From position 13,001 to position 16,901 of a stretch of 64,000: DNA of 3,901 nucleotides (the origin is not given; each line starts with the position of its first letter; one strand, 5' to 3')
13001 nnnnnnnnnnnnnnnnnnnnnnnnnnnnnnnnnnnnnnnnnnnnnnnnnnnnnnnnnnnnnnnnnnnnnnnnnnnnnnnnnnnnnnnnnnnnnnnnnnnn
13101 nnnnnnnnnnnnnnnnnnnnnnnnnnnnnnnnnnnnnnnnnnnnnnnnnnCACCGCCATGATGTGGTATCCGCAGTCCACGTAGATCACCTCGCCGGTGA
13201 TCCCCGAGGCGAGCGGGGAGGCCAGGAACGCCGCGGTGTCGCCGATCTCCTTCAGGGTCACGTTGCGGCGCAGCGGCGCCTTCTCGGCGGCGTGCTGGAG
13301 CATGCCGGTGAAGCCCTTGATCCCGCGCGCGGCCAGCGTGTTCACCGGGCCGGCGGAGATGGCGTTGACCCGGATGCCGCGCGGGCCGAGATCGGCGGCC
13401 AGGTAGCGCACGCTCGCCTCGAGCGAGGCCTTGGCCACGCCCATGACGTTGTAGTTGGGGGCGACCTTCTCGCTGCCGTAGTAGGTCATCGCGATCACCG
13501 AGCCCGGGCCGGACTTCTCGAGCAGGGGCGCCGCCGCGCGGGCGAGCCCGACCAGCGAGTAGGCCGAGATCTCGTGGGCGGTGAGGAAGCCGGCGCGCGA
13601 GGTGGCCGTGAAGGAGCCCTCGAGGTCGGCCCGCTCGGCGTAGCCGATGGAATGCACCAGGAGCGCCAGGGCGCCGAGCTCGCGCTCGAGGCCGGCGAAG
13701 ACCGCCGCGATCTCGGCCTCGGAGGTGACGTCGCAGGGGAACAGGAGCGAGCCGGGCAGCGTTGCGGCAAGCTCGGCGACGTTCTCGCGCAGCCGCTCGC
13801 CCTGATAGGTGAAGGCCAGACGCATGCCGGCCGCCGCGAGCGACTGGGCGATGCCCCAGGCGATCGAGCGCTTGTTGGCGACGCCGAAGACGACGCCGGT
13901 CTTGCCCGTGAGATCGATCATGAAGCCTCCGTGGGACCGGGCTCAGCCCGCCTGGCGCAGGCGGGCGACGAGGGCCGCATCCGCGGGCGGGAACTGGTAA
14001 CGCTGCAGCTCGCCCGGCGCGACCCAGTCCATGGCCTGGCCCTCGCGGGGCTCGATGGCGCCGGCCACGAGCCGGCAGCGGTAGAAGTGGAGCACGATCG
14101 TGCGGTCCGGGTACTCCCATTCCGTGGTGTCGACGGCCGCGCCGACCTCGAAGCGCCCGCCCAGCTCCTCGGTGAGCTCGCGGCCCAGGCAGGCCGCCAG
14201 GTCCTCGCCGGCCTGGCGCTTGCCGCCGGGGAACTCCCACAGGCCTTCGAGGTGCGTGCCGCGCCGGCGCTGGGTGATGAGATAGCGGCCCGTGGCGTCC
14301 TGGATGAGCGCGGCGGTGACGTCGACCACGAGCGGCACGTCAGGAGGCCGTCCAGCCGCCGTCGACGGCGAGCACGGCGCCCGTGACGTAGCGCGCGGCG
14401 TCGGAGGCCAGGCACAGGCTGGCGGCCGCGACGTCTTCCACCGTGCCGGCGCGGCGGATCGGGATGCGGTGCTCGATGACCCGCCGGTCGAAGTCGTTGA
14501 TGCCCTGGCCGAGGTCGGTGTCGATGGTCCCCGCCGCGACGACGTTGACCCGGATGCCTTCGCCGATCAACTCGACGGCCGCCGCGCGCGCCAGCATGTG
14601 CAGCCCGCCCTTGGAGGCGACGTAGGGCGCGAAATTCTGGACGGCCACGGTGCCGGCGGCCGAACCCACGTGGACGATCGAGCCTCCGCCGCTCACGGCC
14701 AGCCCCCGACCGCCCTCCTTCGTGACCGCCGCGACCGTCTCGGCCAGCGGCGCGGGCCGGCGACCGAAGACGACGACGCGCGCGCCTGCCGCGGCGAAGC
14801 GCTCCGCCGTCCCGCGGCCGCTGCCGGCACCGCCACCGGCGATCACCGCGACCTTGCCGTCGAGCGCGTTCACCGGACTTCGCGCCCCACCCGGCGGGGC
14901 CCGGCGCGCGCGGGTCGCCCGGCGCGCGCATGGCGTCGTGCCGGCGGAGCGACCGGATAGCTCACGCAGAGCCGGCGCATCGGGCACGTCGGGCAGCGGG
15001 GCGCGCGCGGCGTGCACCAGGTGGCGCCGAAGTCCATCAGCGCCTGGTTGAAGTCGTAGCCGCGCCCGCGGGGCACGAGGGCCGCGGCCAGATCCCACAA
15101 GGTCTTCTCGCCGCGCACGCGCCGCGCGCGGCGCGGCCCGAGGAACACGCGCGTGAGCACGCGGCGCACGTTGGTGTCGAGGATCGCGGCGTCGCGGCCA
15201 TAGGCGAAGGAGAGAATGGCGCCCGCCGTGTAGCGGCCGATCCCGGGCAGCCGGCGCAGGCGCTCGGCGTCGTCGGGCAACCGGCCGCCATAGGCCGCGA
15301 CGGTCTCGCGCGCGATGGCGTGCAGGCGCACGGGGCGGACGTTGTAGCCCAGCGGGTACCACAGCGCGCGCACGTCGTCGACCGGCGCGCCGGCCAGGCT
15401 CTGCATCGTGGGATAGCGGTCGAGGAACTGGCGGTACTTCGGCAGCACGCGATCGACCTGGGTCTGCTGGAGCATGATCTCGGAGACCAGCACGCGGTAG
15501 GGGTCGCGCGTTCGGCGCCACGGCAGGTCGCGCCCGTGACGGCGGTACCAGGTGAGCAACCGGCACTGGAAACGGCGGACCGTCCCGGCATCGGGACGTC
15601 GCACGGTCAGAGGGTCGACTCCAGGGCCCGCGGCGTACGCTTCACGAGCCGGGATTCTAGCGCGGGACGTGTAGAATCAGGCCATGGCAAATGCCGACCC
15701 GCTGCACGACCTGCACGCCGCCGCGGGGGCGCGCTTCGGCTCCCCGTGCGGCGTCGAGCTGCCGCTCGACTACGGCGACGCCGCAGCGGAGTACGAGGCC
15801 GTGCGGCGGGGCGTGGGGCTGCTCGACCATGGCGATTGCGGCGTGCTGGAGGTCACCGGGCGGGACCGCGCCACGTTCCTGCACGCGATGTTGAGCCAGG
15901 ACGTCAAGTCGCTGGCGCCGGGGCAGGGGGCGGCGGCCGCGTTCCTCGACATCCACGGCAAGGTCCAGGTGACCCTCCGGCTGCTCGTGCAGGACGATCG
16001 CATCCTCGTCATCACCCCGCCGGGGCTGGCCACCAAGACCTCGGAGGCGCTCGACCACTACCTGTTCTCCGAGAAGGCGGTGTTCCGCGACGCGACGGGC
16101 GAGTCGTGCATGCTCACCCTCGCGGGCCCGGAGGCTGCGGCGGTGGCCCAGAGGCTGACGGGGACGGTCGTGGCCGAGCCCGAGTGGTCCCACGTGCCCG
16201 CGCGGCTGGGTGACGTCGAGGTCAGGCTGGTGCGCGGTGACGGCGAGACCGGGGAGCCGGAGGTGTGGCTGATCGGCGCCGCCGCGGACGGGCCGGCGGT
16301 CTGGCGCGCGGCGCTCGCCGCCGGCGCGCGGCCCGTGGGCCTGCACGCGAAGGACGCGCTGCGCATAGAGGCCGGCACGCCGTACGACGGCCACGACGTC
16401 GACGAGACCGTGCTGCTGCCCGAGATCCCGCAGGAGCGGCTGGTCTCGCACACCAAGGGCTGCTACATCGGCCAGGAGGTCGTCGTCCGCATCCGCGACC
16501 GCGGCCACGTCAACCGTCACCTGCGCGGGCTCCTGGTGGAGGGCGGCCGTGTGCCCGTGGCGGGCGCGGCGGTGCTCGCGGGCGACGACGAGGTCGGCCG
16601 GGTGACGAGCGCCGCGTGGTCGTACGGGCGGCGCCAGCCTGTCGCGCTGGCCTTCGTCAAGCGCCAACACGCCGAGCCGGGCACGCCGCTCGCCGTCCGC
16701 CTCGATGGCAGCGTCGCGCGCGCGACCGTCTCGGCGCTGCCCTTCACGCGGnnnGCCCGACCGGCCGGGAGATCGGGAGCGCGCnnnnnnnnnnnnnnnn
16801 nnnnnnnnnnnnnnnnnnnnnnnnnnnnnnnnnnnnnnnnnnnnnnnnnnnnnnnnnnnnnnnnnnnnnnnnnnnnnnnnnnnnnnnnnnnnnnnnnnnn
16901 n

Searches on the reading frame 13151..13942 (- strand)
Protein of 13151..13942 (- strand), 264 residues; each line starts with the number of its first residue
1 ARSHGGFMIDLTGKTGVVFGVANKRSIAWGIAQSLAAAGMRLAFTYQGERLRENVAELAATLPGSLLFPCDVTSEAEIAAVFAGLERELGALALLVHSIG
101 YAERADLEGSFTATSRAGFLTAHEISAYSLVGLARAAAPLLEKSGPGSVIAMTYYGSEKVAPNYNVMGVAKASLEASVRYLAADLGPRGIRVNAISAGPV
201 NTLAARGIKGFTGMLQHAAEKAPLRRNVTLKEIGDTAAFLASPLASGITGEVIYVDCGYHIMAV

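Call 30: search_protein_families(library=ncbifam, proteins=[window:13151-13942:-], max_evalue=0.00001)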
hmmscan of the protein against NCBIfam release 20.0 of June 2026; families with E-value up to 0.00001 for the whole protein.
window:13151-13942:- (264 aa): 175 families (the best 25 are shown)
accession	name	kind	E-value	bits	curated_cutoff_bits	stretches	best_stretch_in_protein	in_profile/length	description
NF006369.1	PRK08594.1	equivalog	4.2e-102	340.9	370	1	8-262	1-255/256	enoyl-ACP reductase FabI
NF005615.0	PRK07370.1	equivalog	4e-96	321.3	391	1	8-263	2-258/259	enoyl-ACP reductase FabI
NF006019.0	PRK08159.1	equivalog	8.4e-92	307.1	452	1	11-263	8-258/272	enoyl-ACP reductase FabI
NF005422.0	PRK06997.1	equivalog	2.5e-90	302.4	440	1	11-262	4-254/262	enoyl-ACP reductase FabI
NF005717.0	PRK07533.1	equivalog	7.4e-90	301.1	337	1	8-263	6-259/259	enoyl-ACP reductase FabI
NF005078.0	PRK06505.1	equivalog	2.7e-89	298.9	446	1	12-263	6-255/271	enoyl-ACP reductase FabI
NF006266.0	PRK08415.1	equivalog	1.1e-88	297.2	441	1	11-263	3-253/274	enoyl-ACP reductase FabI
NF004748.0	PRK06079.1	equivalog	1.4e-85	286.5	362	1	11-261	5-251/252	enoyl-ACP reductase FabI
NF006428.0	PRK08690.1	equivalog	1.3e-84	283.5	462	1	11-263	4-256/261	enoyl-ACP reductase FabI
NF005938.0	PRK07984.1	equivalog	6.2e-82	274.8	477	1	11-263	4-255/262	enoyl-ACP reductase FabI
NF005145.0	PRK06603.1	equivalog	3.1e-76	256.3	456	1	11-263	6-256/260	enoyl-ACP reductase FabI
NF005908.0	PRK07889.1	equivalog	2.4e-53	181.4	299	1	9-263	3-255/256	enoyl-ACP reductase FabI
NF004957.0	PRK06300.1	equivalog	1.1e-45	156.2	356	1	77-264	105-290/299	enoyl-[acyl-carrier-protein] reductase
NF005975.0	PRK08063.1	equivalog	2.9e-36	125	328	1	13-261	4-248/250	enoyl-[acyl-carrier-protein] reductase FabL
NF040631.2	InhA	exception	6.9e-36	124.1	430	1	11-258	3-257/257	NADH-dependent enoyl-ACP reductase InhA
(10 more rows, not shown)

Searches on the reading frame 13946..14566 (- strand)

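Call 68: search_protein_families(library=pfam, proteins=[window:13946-14566:-], max_evalue=0.00001)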
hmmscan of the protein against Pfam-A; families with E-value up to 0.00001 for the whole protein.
window:13946-14566:- (207 aa): 2 families
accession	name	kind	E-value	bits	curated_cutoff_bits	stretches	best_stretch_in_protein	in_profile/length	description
PF14815.12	NUDIX_4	-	2.9e-22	79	35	1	84-201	1-112/113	NUDIX domain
PF00293.34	NUDIX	-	1.8e-17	64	21.1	1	84-202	6-133/134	NUDIX domain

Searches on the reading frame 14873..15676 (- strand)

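Call 30: search_protein_families(library=ncbifam, proteins=[window:14873-15676:-], max_evalue=0.00001)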
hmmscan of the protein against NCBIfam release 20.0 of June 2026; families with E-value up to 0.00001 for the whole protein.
window:14873-15676:- (268 aa): 6 families
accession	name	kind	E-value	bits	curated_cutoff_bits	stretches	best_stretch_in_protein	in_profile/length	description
TIGR01084.1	mutY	equivalog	3.6e-71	239.9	286.5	1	36-240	2-209/277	A/G-specific adenine glycosylase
NF008132.0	PRK10880.1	equivalog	1.3e-60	205.3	427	1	34-242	5-214/351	A/G-specific adenine glycosylase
NF010488.0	PRK13910.1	equivalog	2.3e-31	109.2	471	1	67-239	1-169/290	adenine-specific DNA glycosylase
TIGR01083.1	nth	equivalog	3.7e-24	85.4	211.7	1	57-228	25-192/192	endonuclease III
NF053634.1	MonDNAglycDR2438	equivalog_domain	5.6e-11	42.4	400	1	56-241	17-208/219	monofunctional DNA glycosylase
NF007978.0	PRK10702.1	equivalog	1.7e-10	40.9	405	1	99-237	69-203/211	endonuclease III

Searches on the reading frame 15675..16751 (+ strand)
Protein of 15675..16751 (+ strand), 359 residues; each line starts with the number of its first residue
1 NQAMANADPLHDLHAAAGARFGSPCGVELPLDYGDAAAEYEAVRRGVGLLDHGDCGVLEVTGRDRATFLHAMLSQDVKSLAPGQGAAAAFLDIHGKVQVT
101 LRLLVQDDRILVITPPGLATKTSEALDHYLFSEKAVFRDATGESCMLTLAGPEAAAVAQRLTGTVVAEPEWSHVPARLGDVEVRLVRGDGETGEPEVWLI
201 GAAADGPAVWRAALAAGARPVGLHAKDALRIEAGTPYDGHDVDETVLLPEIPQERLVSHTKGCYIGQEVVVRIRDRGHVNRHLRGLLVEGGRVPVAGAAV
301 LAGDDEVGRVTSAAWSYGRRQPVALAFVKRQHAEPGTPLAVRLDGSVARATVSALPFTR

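Call 30: search_protein_families(library=ncbifam, proteins=[window:15675-16751:+], max_evalue=0.00001)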
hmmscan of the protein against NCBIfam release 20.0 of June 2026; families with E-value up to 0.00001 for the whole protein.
window:15675-16751:+ (359 aa): 8 families
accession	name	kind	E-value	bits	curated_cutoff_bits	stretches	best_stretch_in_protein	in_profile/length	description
NF001567.0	PRK00389.1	subfamily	6.6e-51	173.3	300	1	5-359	3-354/359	glycine cleavage system aminomethyltransferase GcvT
NF010093.0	PRK13579.1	equivalog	7.9e-40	136.8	459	1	6-358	10-364/371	glycine cleavage system aminomethyltransferase GcvT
TIGR00528.1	gcvT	equivalog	4.2e-38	131.2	235.85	1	8-358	4-360/362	glycine cleavage system aminomethyltransferase GcvT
NF053776.1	TmaoDeMthMsil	equivalog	2.4e-29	102.4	1100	1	10-357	390-753/763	trimethylamine N-oxide demethylase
TIGR01372.1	soxA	subfamily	1.9e-25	88.8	1164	1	37-355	647-984/996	sarcosine oxidase subunit alpha family protein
TIGR03317.2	CAF17_like_YgfZ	equivalog_domain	1.7e-18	67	49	1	227-331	2-112/113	CAF17-like 4Fe-4S cluster assembly/insertion protein YgfZ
NF009133.0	PRK12486.1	equivalog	5.4e-16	58.4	410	1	29-355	37-366/369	dimethylsulfoniopropionate demethylase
NF007110.0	PRK09559.1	equivalog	2.4e-15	56.3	219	2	47-159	19-130/327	tRNA-modifying protein YgfZ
